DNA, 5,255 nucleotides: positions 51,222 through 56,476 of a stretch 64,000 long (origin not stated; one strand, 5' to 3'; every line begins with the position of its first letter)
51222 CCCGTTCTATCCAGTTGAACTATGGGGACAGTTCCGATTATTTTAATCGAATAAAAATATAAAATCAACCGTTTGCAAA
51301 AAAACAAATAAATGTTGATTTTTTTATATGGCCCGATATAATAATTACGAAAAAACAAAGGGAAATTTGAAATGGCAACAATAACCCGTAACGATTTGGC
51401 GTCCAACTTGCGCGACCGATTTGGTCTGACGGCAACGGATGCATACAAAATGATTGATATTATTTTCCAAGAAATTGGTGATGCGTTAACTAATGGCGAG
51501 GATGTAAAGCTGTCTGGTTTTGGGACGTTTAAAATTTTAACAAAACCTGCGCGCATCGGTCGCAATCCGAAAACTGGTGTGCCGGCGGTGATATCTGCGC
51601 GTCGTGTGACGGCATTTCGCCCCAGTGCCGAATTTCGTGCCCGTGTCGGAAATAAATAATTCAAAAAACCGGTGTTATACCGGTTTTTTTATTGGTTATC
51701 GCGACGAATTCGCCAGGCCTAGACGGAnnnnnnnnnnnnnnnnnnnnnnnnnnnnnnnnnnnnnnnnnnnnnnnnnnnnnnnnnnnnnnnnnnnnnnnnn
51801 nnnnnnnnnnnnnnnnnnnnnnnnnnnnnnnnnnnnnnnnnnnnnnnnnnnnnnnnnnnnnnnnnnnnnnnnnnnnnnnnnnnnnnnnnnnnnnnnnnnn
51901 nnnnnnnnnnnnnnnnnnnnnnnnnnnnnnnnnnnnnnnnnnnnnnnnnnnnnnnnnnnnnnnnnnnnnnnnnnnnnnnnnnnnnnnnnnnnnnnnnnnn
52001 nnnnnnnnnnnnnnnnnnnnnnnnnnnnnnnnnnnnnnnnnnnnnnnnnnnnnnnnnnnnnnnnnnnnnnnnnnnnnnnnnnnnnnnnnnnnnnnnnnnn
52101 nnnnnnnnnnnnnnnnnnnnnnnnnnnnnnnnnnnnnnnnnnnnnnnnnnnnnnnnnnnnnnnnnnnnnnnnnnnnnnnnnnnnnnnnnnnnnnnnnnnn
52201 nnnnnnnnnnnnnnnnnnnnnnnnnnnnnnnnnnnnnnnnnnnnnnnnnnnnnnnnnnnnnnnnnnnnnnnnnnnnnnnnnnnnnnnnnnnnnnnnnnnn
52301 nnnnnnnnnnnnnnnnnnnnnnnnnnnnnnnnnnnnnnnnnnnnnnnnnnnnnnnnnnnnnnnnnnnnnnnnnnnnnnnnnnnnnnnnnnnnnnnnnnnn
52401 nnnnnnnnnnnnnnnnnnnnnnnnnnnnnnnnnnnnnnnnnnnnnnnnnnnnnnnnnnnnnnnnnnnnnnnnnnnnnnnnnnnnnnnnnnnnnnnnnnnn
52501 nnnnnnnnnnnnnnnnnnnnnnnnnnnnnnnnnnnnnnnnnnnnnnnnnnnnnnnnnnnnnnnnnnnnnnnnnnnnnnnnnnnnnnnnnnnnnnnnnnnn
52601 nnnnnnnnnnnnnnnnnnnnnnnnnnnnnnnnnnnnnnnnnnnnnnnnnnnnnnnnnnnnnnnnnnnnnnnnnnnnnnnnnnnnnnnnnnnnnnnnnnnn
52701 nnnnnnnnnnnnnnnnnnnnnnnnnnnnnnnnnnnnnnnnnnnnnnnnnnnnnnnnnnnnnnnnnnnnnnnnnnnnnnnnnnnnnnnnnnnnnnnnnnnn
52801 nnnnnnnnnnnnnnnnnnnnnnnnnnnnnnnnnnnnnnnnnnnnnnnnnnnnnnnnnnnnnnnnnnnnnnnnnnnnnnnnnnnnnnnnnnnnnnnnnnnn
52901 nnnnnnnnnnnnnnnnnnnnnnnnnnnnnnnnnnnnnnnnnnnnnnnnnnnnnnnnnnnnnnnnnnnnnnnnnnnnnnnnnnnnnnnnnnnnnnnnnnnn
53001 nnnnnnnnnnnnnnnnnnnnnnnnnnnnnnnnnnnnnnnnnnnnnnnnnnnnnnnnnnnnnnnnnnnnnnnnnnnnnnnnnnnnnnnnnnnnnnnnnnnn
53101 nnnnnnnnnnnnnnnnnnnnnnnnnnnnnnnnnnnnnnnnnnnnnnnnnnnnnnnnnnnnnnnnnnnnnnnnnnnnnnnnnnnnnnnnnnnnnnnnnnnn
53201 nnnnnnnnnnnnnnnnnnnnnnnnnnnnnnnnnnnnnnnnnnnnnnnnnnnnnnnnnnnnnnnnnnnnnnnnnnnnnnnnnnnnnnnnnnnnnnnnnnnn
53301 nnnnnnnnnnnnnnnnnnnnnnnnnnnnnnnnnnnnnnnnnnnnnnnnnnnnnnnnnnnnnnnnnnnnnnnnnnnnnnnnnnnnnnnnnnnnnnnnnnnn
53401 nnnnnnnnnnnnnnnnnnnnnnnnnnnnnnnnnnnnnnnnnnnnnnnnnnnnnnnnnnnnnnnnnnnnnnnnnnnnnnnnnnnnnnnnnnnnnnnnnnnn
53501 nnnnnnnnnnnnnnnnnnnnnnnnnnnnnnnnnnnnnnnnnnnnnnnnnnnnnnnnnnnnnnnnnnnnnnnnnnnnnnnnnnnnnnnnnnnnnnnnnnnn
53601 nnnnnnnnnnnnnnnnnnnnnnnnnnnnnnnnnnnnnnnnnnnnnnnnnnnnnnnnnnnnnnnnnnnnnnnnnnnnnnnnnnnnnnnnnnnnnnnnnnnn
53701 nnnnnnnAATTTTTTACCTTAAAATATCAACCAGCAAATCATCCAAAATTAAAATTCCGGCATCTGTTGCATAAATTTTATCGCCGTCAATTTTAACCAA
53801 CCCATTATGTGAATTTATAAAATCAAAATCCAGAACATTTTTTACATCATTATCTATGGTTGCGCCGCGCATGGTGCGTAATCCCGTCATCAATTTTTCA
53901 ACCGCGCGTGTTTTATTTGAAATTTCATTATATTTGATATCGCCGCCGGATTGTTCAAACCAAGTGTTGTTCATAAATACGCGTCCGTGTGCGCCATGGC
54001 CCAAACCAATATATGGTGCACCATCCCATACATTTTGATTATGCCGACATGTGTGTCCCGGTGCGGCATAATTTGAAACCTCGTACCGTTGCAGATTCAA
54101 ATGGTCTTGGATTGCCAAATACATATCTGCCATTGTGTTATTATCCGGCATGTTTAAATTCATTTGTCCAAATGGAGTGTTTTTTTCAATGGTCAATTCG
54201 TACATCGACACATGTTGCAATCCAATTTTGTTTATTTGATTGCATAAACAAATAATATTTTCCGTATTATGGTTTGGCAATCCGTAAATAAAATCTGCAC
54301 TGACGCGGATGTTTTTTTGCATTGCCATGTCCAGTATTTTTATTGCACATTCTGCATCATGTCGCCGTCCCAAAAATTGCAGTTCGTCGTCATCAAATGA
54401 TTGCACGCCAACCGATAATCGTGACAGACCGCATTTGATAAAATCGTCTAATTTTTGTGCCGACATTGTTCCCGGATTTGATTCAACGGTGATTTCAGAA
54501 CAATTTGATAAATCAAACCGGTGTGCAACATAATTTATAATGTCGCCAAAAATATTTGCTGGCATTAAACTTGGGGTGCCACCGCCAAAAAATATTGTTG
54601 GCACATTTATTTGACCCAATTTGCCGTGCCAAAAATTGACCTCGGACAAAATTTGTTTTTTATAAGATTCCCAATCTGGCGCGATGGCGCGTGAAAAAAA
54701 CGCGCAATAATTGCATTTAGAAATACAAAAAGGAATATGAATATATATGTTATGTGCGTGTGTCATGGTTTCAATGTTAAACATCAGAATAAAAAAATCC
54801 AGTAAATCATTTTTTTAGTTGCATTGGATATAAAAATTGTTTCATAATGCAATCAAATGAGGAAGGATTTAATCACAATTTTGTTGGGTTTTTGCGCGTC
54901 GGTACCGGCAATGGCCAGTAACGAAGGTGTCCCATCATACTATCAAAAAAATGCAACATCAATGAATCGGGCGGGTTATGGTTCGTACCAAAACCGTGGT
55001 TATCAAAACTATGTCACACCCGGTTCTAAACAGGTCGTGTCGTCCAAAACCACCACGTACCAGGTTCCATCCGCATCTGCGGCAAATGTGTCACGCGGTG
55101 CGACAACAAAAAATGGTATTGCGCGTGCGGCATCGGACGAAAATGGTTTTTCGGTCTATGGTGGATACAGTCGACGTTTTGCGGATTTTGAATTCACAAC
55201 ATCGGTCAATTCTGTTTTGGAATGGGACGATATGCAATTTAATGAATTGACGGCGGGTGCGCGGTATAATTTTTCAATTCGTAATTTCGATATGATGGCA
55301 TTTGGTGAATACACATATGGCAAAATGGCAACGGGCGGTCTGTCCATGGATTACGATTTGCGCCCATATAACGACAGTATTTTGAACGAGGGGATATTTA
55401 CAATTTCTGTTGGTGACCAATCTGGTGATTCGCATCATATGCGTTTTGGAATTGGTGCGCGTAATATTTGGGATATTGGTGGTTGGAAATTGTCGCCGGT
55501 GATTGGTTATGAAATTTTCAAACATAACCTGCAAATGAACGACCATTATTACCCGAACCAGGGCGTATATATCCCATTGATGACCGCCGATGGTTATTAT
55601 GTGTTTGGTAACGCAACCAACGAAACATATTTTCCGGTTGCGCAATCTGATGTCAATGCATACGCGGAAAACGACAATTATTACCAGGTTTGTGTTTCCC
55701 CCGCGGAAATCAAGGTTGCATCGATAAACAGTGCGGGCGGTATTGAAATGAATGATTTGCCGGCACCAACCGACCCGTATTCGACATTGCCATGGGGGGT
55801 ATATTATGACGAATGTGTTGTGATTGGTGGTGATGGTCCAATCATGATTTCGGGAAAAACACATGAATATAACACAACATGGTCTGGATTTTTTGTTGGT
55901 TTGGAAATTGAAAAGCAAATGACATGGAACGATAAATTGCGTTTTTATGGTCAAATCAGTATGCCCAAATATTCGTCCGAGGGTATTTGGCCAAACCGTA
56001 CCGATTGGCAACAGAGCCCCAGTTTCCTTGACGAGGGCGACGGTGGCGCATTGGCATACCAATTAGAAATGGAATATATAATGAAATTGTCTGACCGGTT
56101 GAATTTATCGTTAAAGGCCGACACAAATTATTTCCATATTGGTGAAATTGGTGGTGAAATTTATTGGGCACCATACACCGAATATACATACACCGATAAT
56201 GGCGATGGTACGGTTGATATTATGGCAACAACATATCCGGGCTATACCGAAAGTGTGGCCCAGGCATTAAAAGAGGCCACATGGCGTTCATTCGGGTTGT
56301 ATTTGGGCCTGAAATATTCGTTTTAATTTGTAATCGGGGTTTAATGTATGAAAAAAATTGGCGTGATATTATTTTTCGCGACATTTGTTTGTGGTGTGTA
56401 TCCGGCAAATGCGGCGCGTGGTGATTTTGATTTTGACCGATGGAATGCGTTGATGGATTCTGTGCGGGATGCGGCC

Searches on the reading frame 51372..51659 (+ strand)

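Call 17: search_protein_families(library=pfam, proteins=[window:51372-51659:+], max_evalue=0.01)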
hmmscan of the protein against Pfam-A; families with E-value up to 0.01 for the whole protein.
window:51372-51659:+ (95 aa): 2 families
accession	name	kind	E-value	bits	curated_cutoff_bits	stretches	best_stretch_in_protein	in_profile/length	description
PF00216.26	Bac_DNA_binding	-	1.2e-24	86.8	22.4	1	5-92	2-89/90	Bacterial DNA-binding protein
PF18291.6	HU-HIG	-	1.8e-05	25.2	26.2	1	3-93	31-119/125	HU domain fused to wHTH, Ig, or Glycine-rich motif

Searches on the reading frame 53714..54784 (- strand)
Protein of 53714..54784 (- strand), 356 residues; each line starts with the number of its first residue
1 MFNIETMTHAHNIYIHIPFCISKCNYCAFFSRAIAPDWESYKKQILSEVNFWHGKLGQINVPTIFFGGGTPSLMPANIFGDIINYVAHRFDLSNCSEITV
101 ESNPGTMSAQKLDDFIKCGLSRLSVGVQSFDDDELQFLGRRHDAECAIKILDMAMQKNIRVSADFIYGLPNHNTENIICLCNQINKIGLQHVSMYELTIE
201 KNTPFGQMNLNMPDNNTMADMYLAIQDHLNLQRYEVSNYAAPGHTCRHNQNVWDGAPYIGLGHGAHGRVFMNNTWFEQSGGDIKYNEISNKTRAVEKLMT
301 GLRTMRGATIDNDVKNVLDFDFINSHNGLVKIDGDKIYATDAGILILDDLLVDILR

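Call 17: search_protein_families(library=pfam, proteins=[window:53714-54784:-], max_evalue=0.01)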
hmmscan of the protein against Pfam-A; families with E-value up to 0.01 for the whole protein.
window:53714-54784:- (356 aa): 1 family
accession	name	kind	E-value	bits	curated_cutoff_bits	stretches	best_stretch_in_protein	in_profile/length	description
PF04055.27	Radical_SAM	-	7.8e-22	78.6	29.5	1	14-177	1-159/166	Radical SAM superfamily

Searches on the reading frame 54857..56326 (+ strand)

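Call 17: search_protein_families(library=pfam, proteins=[window:54857-56326:+], max_evalue=0.01)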
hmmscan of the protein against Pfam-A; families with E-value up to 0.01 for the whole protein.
window:54857-56326:+ (489 aa): 1 family
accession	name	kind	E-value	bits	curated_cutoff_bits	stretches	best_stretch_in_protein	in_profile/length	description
PF17251.8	Pom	-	2.1e-10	40.9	22.4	1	114-489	24-285/285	Protochlamydia outer membrane protein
